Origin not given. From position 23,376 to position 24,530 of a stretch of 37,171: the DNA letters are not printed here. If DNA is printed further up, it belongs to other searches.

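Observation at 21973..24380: First leftward operon is a tightly coupled five-gene cassette that is partly GC/CpG-enriched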

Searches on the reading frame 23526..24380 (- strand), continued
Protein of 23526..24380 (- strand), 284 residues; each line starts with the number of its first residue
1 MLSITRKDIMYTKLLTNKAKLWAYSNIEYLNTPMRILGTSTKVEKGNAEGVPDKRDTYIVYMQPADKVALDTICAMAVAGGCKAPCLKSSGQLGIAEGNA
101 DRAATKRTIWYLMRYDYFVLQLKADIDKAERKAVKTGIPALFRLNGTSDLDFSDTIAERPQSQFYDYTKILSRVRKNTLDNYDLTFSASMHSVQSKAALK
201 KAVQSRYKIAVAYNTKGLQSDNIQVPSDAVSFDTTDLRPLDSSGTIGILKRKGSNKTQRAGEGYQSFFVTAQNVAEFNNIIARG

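Call 23: find_homologous_proteins(query=window:23526-24380:-, max_evalue=0.00001)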
Query window:23526-24380:- (284 aa): 842 proteins with E <= 0.00001 among 1548 candidates; the best 120 are listed.
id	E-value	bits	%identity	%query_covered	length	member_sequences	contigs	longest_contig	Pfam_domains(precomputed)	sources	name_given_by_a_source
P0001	9.9e-174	594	94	100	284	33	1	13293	PF17338.9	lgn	-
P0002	1.8e-168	577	94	100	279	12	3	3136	PF17338.9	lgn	-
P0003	5.1e-163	559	90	100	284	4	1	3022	PF17338.9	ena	-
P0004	2.6e-157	540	89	100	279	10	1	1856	PF17338.9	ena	-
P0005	1.4e-151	521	85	100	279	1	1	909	PF17338.9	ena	-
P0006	3.0e-146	504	83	100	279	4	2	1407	PF17338.9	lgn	-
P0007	1.2e-135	469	76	100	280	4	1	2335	PF17338.9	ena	-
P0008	2.0e-116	406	69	100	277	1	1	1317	PF17338.9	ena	-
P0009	1.7e-109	383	67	100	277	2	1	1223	PF17338.9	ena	-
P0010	1.8e-108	380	65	100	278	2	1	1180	PF17338.9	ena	-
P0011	2.9e-106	373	65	99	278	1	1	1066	PF17338.9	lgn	-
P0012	4.8e-106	372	65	99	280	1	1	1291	PF17338.9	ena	-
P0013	6.6e-106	372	64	100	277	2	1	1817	PF17338.9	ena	-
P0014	7.2e-106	371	62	100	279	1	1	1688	PF17338.9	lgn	-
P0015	7.4e-106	371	64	100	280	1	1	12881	PF17338.9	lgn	-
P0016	3.6e-105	369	64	99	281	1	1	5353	PF17338.9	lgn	-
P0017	8.1e-105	368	64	99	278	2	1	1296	PF17338.9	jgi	-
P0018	2.4e-104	366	63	99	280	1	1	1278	PF17338.9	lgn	-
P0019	7.1e-104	365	63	100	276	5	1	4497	PF17338.9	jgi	-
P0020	9.2e-104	365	64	100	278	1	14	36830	PF17338.9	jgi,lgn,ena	-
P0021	1.5e-103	364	63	100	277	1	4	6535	PF17338.9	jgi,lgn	jgi:hypothetical protein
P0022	1.6e-103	364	63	100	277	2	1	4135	PF17338.9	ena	-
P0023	5.0e-103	362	62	100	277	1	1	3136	PF17338.9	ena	-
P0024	5.7e-103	362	63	100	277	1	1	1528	PF17338.9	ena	-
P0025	1.2e-102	361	63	100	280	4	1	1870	PF17338.9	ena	-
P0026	1.2e-101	358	62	99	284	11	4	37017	PF17338.9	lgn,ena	-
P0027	1.7e-101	357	61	100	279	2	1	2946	PF17338.9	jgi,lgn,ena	-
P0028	1.9e-101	357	63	96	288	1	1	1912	PF17338.9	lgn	-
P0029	2.3e-100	353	64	99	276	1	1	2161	PF17338.9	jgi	jgi:hypothetical protein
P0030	3.6e-100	353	61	100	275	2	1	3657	PF17338.9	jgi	jgi:hypothetical protein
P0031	4.6e-100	352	62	98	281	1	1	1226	PF17338.9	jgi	jgi:hypothetical protein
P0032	7.5e-100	352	62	100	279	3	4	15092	PF17338.9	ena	-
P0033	8.6e-100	351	62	100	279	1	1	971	PF17338.9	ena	-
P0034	9.7e-100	351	62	98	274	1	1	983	PF17338.9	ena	-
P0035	1.0e-99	351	61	98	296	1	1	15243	PF17338.9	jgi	jgi:hypothetical protein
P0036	1.1e-99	351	62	100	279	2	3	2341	PF17338.9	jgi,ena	-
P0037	1.6e-99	351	62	100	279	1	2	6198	PF17338.9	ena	-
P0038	2.3e-99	350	61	99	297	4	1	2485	PF17338.9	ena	-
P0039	2.7e-99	350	62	100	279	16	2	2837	PF17338.9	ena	-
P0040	2.9e-99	350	62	100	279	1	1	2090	PF17338.9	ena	-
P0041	3.1e-99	350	62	100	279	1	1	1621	PF17338.9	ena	-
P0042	3.8e-99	349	61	99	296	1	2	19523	PF17338.9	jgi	jgi:hypothetical protein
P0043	9.4e-99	348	61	100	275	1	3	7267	PF17338.9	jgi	jgi:hypothetical protein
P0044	1.0e-98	348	62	99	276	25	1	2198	PF17338.9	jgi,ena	-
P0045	1.0e-98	348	62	100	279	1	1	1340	PF17338.9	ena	-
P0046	1.2e-98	348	61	99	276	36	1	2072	PF17338.9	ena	-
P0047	1.3e-98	348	61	99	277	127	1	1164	PF17338.9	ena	-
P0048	1.4e-98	348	62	99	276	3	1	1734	PF17338.9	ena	-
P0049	1.5e-98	347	61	99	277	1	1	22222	PF17338.9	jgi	jgi:hypothetical protein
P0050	3.9e-98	346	60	99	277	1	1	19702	PF17338.9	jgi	jgi:hypothetical protein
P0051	4.1e-98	346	61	99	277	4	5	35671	PF17338.9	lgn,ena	-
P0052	4.1e-98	346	60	99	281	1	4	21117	PF17338.9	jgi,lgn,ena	-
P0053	4.9e-98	346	62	99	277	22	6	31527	PF17338.9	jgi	jgi:hypothetical protein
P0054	7.8e-98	345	61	100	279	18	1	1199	PF17338.9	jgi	-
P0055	8.0e-98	345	60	100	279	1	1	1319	PF17338.9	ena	-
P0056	8.6e-98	345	61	99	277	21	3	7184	PF17338.9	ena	-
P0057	9.5e-98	345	60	100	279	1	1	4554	PF17338.9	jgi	jgi:hypothetical protein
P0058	9.8e-98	345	61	99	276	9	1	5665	PF17338.9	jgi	jgi:hypothetical protein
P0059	1.4e-97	344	62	95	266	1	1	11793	PF17338.9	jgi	jgi:hypothetical protein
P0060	1.6e-97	344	60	99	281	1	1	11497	PF17338.9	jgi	jgi:hypothetical protein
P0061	2.6e-97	343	60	100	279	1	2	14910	PF17338.9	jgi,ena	-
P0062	3.2e-97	343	61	99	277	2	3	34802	PF17338.9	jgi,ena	-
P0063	3.2e-97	343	61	99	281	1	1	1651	PF17338.9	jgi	jgi:hypothetical protein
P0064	3.2e-97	343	60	100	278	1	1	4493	PF17338.9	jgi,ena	-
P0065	3.3e-97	343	59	100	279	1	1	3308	PF17338.9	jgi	jgi:hypothetical protein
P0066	3.4e-97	343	61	99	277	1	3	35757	PF17338.9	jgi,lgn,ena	-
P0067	4.2e-97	343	59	98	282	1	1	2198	PF17338.9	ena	-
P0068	4.6e-97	343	60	99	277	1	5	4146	PF17338.9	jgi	jgi:hypothetical protein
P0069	6.5e-97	342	59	100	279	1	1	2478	PF17338.9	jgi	jgi:hypothetical protein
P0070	6.8e-97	342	59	100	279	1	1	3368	PF17338.9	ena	-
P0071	8.4e-97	342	60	100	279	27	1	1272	PF17338.9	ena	-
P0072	8.5e-97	342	62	95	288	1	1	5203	PF17338.9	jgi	jgi:hypothetical protein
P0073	9.7e-97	341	59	100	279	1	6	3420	PF17338.9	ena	-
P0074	1.1e-96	341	59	100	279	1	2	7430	PF17338.9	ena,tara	tara:strand:- start:3387 stop:4226 length:840 start_codon:yes stop_codon:yes gene_type:complete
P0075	1.2e-96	341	60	100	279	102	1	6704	PF17338.9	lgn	-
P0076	1.4e-96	341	61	99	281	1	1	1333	PF17338.9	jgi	jgi:hypothetical protein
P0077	1.5e-96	341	60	99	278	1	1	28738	PF17338.9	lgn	-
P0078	1.5e-96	341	61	99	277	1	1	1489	PF17338.9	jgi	-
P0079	1.7e-96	341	59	100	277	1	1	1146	PF17338.9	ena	-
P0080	1.9e-96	341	59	100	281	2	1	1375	PF17338.9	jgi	jgi:hypothetical protein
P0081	2.0e-96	340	60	99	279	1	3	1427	PF17338.9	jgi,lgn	jgi:hypothetical protein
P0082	2.1e-96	340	59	99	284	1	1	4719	PF17338.9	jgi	jgi:hypothetical protein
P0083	2.1e-96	340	59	100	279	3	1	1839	PF17338.9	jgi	jgi:hypothetical protein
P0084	2.2e-96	340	60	99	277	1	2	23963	PF17338.9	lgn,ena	-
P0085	2.3e-96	340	60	99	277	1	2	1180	PF17338.9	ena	-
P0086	2.3e-96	340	60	100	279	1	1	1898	PF17338.9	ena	-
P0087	2.6e-96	340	59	100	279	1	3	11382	PF17338.9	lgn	-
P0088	2.6e-96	340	61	99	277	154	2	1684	PF17338.9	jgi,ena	-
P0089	2.9e-96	340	61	99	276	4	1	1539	PF17338.9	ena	-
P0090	4.3e-96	339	59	100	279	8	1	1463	PF17338.9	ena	-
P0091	4.4e-96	339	59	100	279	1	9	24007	PF17338.9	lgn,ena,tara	tara:strand:+ start:824 stop:1663 length:840 start_codon:yes stop_codon:yes gene_type:complete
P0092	4.8e-96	339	60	99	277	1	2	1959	PF17338.9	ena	-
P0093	5.5e-96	339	60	98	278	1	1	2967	PF17338.9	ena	-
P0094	5.6e-96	339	60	99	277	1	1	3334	PF17338.9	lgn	-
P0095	6.1e-96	339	59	100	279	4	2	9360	PF17338.9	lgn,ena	-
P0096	6.3e-96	339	60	99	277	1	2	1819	PF17338.9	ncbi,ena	-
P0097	6.9e-96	339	61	99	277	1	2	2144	PF17338.9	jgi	-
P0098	7.0e-96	339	61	99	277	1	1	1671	PF17338.9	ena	-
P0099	7.1e-96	339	60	99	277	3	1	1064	PF17338.9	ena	-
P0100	8.1e-96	338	61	99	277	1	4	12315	PF17338.9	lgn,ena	-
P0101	8.2e-96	338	58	100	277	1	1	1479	PF17338.9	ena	-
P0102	9.6e-96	338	60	100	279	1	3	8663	PF17338.9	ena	-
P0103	1.1e-95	338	59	99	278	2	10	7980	PF17338.9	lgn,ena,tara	tara:strand:+ start:1034 stop:1870 length:837 start_codon:yes stop_codon:yes gene_type:complete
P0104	1.2e-95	338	61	99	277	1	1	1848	PF17338.9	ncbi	-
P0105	1.2e-95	338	61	99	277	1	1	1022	PF17338.9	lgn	-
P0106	1.2e-95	338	61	99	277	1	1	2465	PF17338.9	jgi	-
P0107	1.3e-95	338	61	99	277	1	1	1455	PF17338.9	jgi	jgi:hypothetical protein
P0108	1.3e-95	338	59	100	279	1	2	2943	PF17338.9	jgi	-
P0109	1.4e-95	338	61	99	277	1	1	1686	PF17338.9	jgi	-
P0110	1.5e-95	338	61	99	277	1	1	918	PF17338.9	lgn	-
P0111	1.5e-95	338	61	99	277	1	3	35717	PF17338.9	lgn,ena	-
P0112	1.5e-95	338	58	99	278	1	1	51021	PF17338.9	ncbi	-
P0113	1.7e-95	337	61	99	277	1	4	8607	PF17338.9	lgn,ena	-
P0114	1.7e-95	337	61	99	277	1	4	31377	PF17338.9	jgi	-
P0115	1.9e-95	337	59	99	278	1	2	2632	PF17338.9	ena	-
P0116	2.6e-95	337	57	99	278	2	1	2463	PF17338.9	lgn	-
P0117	2.7e-95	337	59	99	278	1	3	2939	PF17338.9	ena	-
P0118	2.7e-95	337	60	100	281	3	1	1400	PF17338.9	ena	-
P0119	2.8e-95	337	61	99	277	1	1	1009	PF17338.9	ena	-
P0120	2.8e-95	337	61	99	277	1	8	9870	PF17338.9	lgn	-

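Call 24: find_encoding_contigs(protein=P0026, flank=6000, max_places=3)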
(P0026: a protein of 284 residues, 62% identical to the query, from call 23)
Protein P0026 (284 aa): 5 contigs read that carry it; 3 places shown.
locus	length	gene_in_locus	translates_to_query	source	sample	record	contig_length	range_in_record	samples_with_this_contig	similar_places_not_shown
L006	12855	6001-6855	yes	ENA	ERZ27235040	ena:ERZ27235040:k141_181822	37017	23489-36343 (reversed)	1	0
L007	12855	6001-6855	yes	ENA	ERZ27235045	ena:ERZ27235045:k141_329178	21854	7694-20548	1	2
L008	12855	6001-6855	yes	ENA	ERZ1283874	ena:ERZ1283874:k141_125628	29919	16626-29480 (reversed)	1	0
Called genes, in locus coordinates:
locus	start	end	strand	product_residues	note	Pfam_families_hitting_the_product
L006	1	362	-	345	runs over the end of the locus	?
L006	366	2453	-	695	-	PF23899:SU10_portal, PF12236:Head-tail_con, PF16510:P22_portal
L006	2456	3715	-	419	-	PF03237:Terminase_6N, PF17289:Terminase_6C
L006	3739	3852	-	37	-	-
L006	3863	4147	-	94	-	-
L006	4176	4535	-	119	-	-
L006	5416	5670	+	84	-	-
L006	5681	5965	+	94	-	-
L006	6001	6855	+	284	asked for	PF17338:GP88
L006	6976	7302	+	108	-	-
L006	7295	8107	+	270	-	-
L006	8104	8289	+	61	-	PF01381:HTH_3 (faint), PF04545:Sigma70_r4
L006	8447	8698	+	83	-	-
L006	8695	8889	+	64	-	-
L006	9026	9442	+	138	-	-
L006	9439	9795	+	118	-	-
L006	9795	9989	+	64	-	-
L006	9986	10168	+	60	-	-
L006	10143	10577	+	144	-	-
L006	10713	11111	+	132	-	-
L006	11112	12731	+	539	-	PF13155:Toprim_2, PF03796:DnaB_C, PF13481:AAA_25 (faint)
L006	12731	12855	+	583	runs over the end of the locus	PF00476:DNA_pol_A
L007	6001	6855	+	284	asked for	PF17338:GP88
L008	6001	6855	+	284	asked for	PF17338:GP88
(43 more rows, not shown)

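Call 25: find_encoding_contigs(protein=P0020, flank=6000, max_places=3)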
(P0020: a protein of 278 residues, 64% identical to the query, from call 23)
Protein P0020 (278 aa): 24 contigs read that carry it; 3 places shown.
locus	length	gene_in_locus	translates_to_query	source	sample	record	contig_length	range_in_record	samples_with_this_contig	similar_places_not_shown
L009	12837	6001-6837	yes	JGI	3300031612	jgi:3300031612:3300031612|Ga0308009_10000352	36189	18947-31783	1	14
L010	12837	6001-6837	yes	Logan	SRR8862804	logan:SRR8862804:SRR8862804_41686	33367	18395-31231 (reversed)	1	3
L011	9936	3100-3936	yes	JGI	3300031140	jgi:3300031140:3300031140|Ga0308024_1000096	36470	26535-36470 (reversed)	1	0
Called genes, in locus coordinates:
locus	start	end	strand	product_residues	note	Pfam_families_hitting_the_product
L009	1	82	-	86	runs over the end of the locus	-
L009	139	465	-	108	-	-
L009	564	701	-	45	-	-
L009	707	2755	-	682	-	PF23899:SU10_portal, PF16510:P22_portal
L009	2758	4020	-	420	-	PF03237:Terminase_6N, PF17289:Terminase_6C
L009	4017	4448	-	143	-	-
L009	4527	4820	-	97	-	-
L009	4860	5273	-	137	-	-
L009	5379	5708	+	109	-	-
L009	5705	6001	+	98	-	-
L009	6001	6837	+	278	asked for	PF17338:GP88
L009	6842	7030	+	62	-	-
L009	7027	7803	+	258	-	-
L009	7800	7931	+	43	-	-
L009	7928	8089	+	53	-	-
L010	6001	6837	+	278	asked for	PF17338:GP88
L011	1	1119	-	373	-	?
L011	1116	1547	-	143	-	-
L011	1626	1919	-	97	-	-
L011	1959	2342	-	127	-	-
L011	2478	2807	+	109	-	-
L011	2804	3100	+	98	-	-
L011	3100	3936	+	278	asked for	PF17338:GP88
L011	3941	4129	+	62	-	-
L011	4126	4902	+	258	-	-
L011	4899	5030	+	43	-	-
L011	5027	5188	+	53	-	-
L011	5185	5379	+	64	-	PF04545:Sigma70_r4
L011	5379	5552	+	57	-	-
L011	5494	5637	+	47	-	PF23876:DUF7230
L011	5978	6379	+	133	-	-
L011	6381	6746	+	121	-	-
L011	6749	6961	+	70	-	-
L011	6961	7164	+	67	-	-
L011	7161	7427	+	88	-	-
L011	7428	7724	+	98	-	-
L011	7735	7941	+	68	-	-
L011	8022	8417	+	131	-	-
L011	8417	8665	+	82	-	-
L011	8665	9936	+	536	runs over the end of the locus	PF13155:Toprim_2, PF03796:DnaB_C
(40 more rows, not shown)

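Call 26: find_encoding_contigs(protein=P0112, flank=6000, max_places=2)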
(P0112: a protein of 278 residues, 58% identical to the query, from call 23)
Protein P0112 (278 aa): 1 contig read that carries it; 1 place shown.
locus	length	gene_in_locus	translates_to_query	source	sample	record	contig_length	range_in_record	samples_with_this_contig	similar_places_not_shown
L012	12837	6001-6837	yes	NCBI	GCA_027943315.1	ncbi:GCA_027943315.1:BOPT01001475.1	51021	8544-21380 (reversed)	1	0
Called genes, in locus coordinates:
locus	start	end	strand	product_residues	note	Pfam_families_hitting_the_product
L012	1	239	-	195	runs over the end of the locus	-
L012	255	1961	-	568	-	PF03237:Terminase_6N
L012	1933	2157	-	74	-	-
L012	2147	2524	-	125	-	-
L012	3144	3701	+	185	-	-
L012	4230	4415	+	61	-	-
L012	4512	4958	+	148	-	-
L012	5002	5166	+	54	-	-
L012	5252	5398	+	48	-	-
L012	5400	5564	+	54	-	-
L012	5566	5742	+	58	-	-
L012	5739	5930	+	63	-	-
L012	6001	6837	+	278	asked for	PF17338:GP88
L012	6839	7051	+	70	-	-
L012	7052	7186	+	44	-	PF23876:DUF7230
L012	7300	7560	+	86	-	-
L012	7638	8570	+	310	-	PF06067:DUF932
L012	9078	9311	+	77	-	-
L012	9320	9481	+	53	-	-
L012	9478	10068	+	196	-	PF03013:Pyr_excise (weak)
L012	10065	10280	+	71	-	-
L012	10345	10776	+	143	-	-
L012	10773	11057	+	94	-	-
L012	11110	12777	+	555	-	PF01751:Toprim (weak), PF13155:Toprim_2, PF13362:Toprim_3 (weak), PF13662:Toprim_4 (faint), PF03796:DnaB_C, PF06745:ATPase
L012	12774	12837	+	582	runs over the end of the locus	PF13482:RNase_H_2 (faint), PF00476:DNA_pol_A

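Call 35: search_solved_structures(query=A1, max_evalue=10, show_alignments=2)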
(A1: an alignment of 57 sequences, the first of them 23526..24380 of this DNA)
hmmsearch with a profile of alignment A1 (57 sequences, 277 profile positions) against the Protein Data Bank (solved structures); distinct sequences matched with E-value up to 10: 1.
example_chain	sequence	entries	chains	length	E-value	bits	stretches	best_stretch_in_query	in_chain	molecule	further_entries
8es4_G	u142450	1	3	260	1.5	10.9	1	13-60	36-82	Gp44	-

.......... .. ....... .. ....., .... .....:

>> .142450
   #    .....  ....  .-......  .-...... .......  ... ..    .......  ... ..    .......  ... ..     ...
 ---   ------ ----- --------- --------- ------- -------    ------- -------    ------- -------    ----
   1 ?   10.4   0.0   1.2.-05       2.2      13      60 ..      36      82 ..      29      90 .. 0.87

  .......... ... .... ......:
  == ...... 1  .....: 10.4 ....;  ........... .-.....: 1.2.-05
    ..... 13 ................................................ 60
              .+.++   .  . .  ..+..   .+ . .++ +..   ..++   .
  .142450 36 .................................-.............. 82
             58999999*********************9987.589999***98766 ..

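Call 40: predict_structure(alignment_id=A1)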
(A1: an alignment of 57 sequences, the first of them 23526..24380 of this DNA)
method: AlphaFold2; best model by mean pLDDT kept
length: 284 residues; sequences in the alignment: 57
mean_pLDDT: 81.8   pTM: 0.82
mean pLDDT of the five models: 81.8, 81.2, 79.7, 77.4, 77.2
residues with pLDDT >= 90: 132; 70-90: 90; 50-70: 42; < 50: 20
segments of 3 or more residues with pLDDT < 50: 44-46, 85-98
pLDDT, mean of each block of 10 residues (from residue 1): 93 94 95 87 51 75 81 79 52 49 89 95 96 91 86 95 91 94 92 93 93 70 73 63 82 64 82 90 75
secondary structure, 60 per line:
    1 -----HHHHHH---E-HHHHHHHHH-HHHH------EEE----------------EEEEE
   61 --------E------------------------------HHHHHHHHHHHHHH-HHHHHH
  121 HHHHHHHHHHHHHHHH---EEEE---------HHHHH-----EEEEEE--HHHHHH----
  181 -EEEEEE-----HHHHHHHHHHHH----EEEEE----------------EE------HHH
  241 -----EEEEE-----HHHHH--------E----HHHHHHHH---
elements in order: H6-11 H17-25 H27-30 E37-39 E56-60 H100-113 H115-136 E140-143 H153-157 E163-168 H171-176 E182-187 H193-204 E209-213 E246-250 H256-260 H274-281

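Call 47: fold_search(model_id=the predicted structure, library=pdb)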
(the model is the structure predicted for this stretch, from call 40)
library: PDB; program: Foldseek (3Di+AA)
matches with E <= 10: 416; with E <= 0.001: 0
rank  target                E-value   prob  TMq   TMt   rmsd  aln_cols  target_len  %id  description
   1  8xiv                  3.9e-02  0.41  0.26  0.26  10.1       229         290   10  Production of D-psicose (released 2024-12-25)
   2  4pgl_B                4.4e-02  0.20  0.19  0.19  10.4       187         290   12  Crystal structure of engineered D-tagatose 3-epimerase PcDTE-ILS6 (released 2014-10-22)
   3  2qha_A                6.9e-02  0.13  0.18  0.16  11.7       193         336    9  From Structure to Function: Insights into the Catalytic Substrate Specificity and Thermostability Displayed by Bacillu (released 2008-05-20)
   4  4pgl_A                7.8e-02  0.15  0.19  0.18  10.6       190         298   12  Crystal structure of engineered D-tagatose 3-epimerase PcDTE-ILS6 (released 2014-10-22)
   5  8xix                  9.4e-02  0.25  0.26  0.25  10.2       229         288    9  KeDt3e within Co (released 2024-12-25)
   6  2ou4_A                1.1e-01  0.16  0.20  0.20  10.9       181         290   12  Crystal structure of D-tagatose 3-epimerase from Pseudomonas cichorii (released 2007-12-25)
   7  4beu                  1.4e-01  0.21  0.23  0.18  10.3       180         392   14  Structure of Vibrio cholerae broad spectrum racemase (released 2014-01-15)
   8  4xsl_A                1.5e-01  0.14  0.20  0.20  10.4       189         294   13  Crystal strcutre of D-tagatose 3-epimerase C66S from Pseudomonas cichorii in complex with glycerol (released 2016-01-27)
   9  7agz_A                1.6e-01  0.21  0.22  0.17   9.6       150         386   15  BsrV no-histagged (released 2021-10-06)
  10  4q7i_B                1.9e-01  0.15  0.21  0.21  10.3       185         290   14  Crystal structure of engineered thermostable D-tagatose 3-epimerase PcDTE-Var8 (released 2014-10-22)
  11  8yeb_I                2.1e-01  0.11  0.19  0.19  10.2       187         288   10  Crystal structure of L-ribulose 3-epimerase from Arthrobacter globiformis M30 (released 2025-02-12)
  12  6d2w_A                2.2e-01  0.20  0.24  0.12   8.6       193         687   12  Crystal structure of Prevotella bryantii endo-beta-mannanase/endo-beta-glucanase PbGH26A-GH5A (released 2019-10-16)
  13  8fo0                  2.4e-01  0.21  0.33  0.37  10.2       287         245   10  The structure of a crystallizable variant of E. coli pyruvate formate-lyase activating enzyme bound to a partially cleav (released 2023-05-24)
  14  3c8f                  2.5e-01  0.11  0.21  0.24  12.4       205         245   11  4Fe-4S-Pyruvate formate-lyase Activating Enzyme with partially disordered AdoMet (released 2008-10-28)
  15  2whk                  2.5e-01  0.08  0.17  0.16  11.8       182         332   10  Structure of Bacillus subtilis mannanase man26 (released 2009-05-26)
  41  3qvq_A                6.5e-01  0.09  0.21  0.23  12.6       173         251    6  The structure of an Oleispira antarctica phosphodiesterase OLEI02445 in complex with the product sn-glycerol-3-phospha (released 2011-04-13)
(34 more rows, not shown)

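Call 48: search_protein_families(library=pfam, alignment_id=A1, max_evalue=10)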
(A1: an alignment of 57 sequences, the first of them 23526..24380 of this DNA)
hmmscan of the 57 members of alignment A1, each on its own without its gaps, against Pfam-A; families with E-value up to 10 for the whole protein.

A. member 1, window:23526-24380:- (284 aa): 1 family
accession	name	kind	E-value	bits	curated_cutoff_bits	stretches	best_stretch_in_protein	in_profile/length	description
PF17338.8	GP88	-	1.3e-23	84.5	24.4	1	50-257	21-224/230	Gene product 88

B. families by the number of members that match (of 57 scanned): 9 families
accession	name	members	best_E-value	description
PF17338.8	GP88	57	3.3e-31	Gene product 88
PF12568.14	PanZ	4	0.059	Acetyltransferase (GNAT) domain, PanZ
PF01216.23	Calsequestrin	3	0.14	Calsequestrin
PF13289.12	SIR2_2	2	0.11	SIR2-like domain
PF23728.1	Tubby_C_like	2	0.12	Tubby C-terminal like domain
PF20049.4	DUF6451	1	0.11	Domain of unknown function (DUF6451)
PF07209.17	DUF1415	1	0.14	Protein of unknown function (DUF1415)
PF00632.30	HECT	1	0.23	HECT-domain (ubiquitin-transferase)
PF24816.2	Ig_CFAP65__9th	1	0.25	Cilia- and flagella-associated protein 65-like, Ig-like domain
